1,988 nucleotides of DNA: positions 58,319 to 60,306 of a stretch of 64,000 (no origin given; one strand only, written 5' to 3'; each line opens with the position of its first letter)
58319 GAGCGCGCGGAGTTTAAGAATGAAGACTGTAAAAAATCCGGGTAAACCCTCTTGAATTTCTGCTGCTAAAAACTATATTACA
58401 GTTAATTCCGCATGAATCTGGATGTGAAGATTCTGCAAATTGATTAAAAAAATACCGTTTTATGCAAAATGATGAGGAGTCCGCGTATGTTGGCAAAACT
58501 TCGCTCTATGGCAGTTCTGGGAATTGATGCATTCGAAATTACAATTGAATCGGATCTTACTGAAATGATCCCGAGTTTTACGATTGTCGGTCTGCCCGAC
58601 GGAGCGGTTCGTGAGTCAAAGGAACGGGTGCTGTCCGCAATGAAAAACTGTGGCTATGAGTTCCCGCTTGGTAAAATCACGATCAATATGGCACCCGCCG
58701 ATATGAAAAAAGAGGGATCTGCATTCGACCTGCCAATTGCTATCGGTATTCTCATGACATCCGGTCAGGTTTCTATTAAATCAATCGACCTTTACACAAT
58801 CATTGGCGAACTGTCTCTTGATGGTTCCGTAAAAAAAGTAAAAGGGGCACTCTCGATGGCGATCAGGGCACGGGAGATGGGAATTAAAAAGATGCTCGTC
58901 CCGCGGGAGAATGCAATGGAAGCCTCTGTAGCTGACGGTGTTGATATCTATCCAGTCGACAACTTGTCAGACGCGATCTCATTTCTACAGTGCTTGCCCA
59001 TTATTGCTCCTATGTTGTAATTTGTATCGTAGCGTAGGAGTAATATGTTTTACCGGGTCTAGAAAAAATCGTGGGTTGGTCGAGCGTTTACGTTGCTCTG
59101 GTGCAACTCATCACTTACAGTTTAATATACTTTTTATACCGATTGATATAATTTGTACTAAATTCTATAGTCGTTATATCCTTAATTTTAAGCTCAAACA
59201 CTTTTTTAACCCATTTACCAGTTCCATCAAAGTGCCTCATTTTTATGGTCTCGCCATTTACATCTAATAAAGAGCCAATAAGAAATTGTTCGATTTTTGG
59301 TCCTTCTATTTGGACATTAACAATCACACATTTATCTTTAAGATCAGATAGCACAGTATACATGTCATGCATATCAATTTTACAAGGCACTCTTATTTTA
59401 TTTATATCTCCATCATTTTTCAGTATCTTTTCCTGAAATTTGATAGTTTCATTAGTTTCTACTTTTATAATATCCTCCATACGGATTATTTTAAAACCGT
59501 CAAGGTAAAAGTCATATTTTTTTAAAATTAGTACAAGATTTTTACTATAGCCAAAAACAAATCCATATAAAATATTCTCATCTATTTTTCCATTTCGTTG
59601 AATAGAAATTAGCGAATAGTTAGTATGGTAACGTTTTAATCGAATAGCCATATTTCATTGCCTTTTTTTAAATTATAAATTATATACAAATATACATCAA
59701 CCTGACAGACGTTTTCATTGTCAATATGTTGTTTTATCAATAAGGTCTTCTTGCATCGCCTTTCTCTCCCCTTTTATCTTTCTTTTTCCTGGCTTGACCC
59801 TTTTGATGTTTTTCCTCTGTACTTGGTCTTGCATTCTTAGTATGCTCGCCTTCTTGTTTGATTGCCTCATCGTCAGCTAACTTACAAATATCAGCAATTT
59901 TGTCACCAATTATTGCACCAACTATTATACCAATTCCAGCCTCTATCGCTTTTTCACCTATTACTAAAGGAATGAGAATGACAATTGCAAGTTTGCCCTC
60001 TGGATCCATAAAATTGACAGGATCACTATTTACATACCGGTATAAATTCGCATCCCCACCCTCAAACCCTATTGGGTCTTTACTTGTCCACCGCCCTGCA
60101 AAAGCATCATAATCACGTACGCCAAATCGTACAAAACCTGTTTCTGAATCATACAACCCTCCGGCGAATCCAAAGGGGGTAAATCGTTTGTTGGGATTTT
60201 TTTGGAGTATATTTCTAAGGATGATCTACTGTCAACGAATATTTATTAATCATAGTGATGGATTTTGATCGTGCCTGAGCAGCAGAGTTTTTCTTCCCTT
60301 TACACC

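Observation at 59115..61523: rhs C-terminal toxin / immunity cassette array with a 190-bp direct repeat marking the recombination points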

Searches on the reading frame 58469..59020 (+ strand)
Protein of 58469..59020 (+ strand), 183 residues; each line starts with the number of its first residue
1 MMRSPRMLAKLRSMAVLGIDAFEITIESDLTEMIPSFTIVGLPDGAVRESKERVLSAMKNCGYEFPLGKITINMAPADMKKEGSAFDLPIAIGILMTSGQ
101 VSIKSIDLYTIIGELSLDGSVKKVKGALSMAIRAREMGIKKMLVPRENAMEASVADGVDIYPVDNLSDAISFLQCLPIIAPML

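Call 3: search_protein_families(library=pfam, proteins=[window:58469-59020:+], max_evalue=0.1)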
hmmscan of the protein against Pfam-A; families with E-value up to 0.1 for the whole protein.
window:58469-59020:+ (183 aa): 2 families
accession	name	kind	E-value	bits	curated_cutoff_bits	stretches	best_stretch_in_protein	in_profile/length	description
PF13541.12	ChlI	-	2.4e-47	160.2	27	1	26-148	1-121/121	Subunit ChlI of Mg-chelatase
PF05362.19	Lon_C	-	0.00021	21.4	21.1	1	80-169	106-198/205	Lon protease (S16) C-terminal proteolytic domain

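Call 8: search_protein_families(library=ncbifam, proteins=[window:58469-59020:+], max_evalue=0.1)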
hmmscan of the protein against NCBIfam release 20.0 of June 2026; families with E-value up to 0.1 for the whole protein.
window:58469-59020:+ (183 aa): 8 families
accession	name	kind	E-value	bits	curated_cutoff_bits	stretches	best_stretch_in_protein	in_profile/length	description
TIGR00368.1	TIGR00368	hypoth_equivalog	3.7e-55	187.4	362.4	1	13-175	3-165/499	YifB family Mg chelatase-like AAA ATPase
NF007365.0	PRK09862.1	equivalog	3.9e-40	137.9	530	1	11-174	6-168/506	YifB family Mg chelatase-like AAA ATPase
TIGR02902.1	spore_lonB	equivalog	7.3e-09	34.8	723.3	1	47-172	405-529/531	ATP-dependent protease LonB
TIGR00416.1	sms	equivalog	8.4e-07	28.1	403.05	1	79-170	366-454/454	DNA repair protein RadA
TIGR02903.1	spore_lon_C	equivalog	5.4e-06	25.2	678.8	1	107-171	547-612/615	Lon family ATP-dependent protease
TIGR00764.1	lon_rel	equivalog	0.00031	19.5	516.6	1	80-170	497-589/608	ATP-dependent protease LonB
TIGR00763.1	lon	equivalog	0.00064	18.3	608.05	1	109-169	725-790/795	endopeptidase La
TIGR02653.1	Lon_rel_chp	hypoth_equivalog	0.0034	15.8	628.25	1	77-152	570-645/675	protease Lon-related BREX system protein BrxL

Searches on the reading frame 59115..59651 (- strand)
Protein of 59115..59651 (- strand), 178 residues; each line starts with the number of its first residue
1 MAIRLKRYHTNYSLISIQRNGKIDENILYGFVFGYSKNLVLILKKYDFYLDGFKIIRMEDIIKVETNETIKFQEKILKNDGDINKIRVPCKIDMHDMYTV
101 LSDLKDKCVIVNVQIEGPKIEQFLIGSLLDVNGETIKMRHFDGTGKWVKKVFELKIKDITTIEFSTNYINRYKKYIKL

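Call 3: search_protein_families(library=pfam, proteins=[window:59115-59651:-], max_evalue=0.1)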
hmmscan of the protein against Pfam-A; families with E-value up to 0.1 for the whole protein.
window:59115-59651:- (178 aa): 2 families
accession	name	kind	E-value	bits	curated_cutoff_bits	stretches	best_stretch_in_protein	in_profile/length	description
PF15989.10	DUF4768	-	0.0095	16.3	27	1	76-111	11-46/88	Domain of unknown function (DUF4768)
PF16419.11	CNOT1_HEAT_N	-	0.016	15.3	27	1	14-72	115-171/226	CCR4-NOT transcription complex subunit 1 HEAT repeat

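Call 8: search_protein_families(library=ncbifam, proteins=[window:59115-59651:-], max_evalue=0.1)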
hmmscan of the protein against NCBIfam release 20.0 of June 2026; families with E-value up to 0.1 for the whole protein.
window:59115-59651:- (178 aa): 0 families

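Call 23: list_cluster_members(proteins=[P0001, window:59115-59651:-, window:60215-60679:-, window:60657-61484:-, window:56942-58147:-])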
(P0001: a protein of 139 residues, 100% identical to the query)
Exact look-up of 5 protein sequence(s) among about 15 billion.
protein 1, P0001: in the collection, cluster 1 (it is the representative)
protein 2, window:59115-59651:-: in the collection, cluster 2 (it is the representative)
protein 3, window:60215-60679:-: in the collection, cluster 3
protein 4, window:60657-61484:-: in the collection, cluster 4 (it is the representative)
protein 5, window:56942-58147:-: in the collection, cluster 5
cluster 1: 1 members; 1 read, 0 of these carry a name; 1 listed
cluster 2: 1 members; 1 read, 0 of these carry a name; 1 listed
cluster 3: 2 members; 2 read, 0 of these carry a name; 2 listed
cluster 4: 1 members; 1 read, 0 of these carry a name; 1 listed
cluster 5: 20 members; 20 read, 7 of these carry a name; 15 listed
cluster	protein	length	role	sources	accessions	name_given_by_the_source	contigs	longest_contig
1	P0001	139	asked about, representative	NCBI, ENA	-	-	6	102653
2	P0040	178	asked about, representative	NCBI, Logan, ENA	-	-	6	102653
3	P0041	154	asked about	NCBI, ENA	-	-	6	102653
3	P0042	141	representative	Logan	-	-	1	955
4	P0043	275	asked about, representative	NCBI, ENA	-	-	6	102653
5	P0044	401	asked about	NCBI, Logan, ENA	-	-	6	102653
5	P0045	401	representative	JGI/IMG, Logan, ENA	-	-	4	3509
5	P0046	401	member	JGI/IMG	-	anti-sigma regulatory factor (Ser/Thr protein kinase)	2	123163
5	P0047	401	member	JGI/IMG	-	anti-sigma regulatory factor (Ser/Thr protein kinase)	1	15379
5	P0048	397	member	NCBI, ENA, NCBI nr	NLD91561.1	MAG: SpoIIE family protein phosphatase [Fibrobacter sp.] | SpoIIE family protein phosphatase [Fibrobacter sp.]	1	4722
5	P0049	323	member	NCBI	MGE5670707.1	MAG: SpoIIE family protein phosphatase, partial [Fibrobacterota bacterium]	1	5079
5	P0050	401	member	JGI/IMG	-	anti-sigma regulatory factor (Ser/Thr protein kinase)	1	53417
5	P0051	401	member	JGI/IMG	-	anti-sigma regulatory factor (Ser/Thr protein kinase)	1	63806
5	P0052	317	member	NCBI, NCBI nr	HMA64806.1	MAG TPA: SpoIIE family protein phosphatase, partial [Chitinispirillaceae bacterium] | SpoIIE family protein phosphatase [Chitinispirillaceae bacterium]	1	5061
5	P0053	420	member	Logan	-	-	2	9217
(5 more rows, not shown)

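Call 28: find_homologous_proteins(query=window:59115-59651:-, max_evalue=0.01)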
Query window:59115-59651:- (178 aa): 1 proteins with E <= 0.01 among 44 candidates.
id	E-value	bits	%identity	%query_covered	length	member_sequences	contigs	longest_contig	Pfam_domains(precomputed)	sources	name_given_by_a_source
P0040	1.5e-110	385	100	100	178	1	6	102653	-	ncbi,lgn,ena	-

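Call 53: search_protein_families(library=pfam, alignment_id=A5, max_evalue=1)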
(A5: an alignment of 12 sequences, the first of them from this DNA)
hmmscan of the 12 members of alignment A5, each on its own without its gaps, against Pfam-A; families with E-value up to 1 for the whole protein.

A. member 1, seq(178 aa): 2 families
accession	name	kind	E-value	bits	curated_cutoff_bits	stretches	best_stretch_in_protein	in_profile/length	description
PF15989.10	DUF4768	-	0.0095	16.3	27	1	76-111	11-46/88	Domain of unknown function (DUF4768)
PF16419.11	CNOT1_HEAT_N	-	0.016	15.3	27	1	14-72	115-171/226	CCR4-NOT transcription complex subunit 1 HEAT repeat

B. families by the number of members that match (of 12 scanned): 11 families
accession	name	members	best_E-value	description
PF08863.15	YolD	2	0.021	YolD-like protein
PF21838.2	DUF6897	1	3.2e-05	Domain of unknown function (DUF6897)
PF16658.11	RF3_C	1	0.0012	Class II release factor RF3, C-terminal domain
PF15989.10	DUF4768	1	0.0095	Domain of unknown function (DUF4768)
PF23874.1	Phage_Hfq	1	0.015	Hfq-like protein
PF16419.11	CNOT1_HEAT_N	1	0.016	CCR4-NOT transcription complex subunit 1 HEAT repeat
PF22230.1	Csx1_CARF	1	0.071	CRISPR system endoribonuclease Csx1, CARF domain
PF06713.17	bPH_4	1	0.084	Bacterial PH domain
PF00181.30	Ribosomal_L2_N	1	0.14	Ribosomal Proteins L2, RNA binding N-terminal domain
PF18815.6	AFP_2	1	0.16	Bacterial antifreeze protein repeat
PF07374.17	DUF1492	1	0.35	Protein of unknown function (DUF1492)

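Call 54: search_solved_structures(query=A5, max_evalue=10)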
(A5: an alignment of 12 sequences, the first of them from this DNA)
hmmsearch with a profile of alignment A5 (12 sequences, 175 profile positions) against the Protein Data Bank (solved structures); distinct sequences matched with E-value up to 10: 2.
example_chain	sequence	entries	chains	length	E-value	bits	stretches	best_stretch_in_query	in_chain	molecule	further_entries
9mf3_A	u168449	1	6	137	0.089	15.5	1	13-86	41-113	L-dopachrome isomerase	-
1ycy_A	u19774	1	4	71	0.67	12.6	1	97-159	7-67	Conserved hypothetical protein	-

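Call 60: search_protein_families(library=ncbifam, alignment_id=A5, max_evalue=1)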
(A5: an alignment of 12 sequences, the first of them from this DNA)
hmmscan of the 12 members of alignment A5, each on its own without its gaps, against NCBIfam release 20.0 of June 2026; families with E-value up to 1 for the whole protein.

A. member 1, seq(178 aa): 0 families

B. families by the number of members that match (of 12 scanned): 8 families
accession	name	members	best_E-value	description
NF041655.1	MM0924_fam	1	2.3e-05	MM0924 family protein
NF006971.0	PRK09441.1-4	1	0.0047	alpha-amylase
NF003207.0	PRK04171.2-2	1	0.027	ribosome biogenesis protein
TIGR01204.1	bioW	1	0.037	6-carboxyhexanoate--CoA ligase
NF001964.0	PRK00741.1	1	0.038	peptide chain release factor 3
NF010490.0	PRK13912.1-1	1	0.044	nuclease NucT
NF045601.2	BstB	1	0.076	sterol transporter periplasmic substrate-binding protein BstB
NF002360.0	PRK01322.1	1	0.099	6-carboxyhexanoate--CoA ligase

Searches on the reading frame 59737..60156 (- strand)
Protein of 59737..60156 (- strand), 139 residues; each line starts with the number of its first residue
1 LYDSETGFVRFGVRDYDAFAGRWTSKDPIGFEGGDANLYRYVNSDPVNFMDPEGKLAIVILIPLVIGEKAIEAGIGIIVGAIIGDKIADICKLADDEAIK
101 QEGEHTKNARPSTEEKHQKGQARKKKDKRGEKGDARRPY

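Call 3: search_protein_families(library=pfam, proteins=[window:59737-60156:-], max_evalue=0.1)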
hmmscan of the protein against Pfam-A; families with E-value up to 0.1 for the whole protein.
window:59737-60156:- (139 aa): 1 family
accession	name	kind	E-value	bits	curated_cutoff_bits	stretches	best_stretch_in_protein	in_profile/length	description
PF25023.1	TEN_YD-shell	-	0.00043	18.9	50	1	1-47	840-891/909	Teneurin YD-shell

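Call 8: search_protein_families(library=ncbifam, proteins=[window:59737-60156:-], max_evalue=0.1)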
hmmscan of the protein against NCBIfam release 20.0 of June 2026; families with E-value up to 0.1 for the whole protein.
window:59737-60156:- (139 aa): 3 families
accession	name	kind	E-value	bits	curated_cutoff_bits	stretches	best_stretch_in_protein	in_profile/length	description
TIGR03696.1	Rhs_assc_core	domain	9.2e-17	61.3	32.5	1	2-54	24-75/76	RHS repeat-associated core domain-containing protein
NF041261.1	RHS_core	equivalog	3.4e-05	21.8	2000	1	2-54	1210-1260/1261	RHS element core protein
NF053524.1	thylo_ssl2009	equivalog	0.095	13.4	58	0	75-125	17-66/90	ssl2009 family thylakoid membrane protein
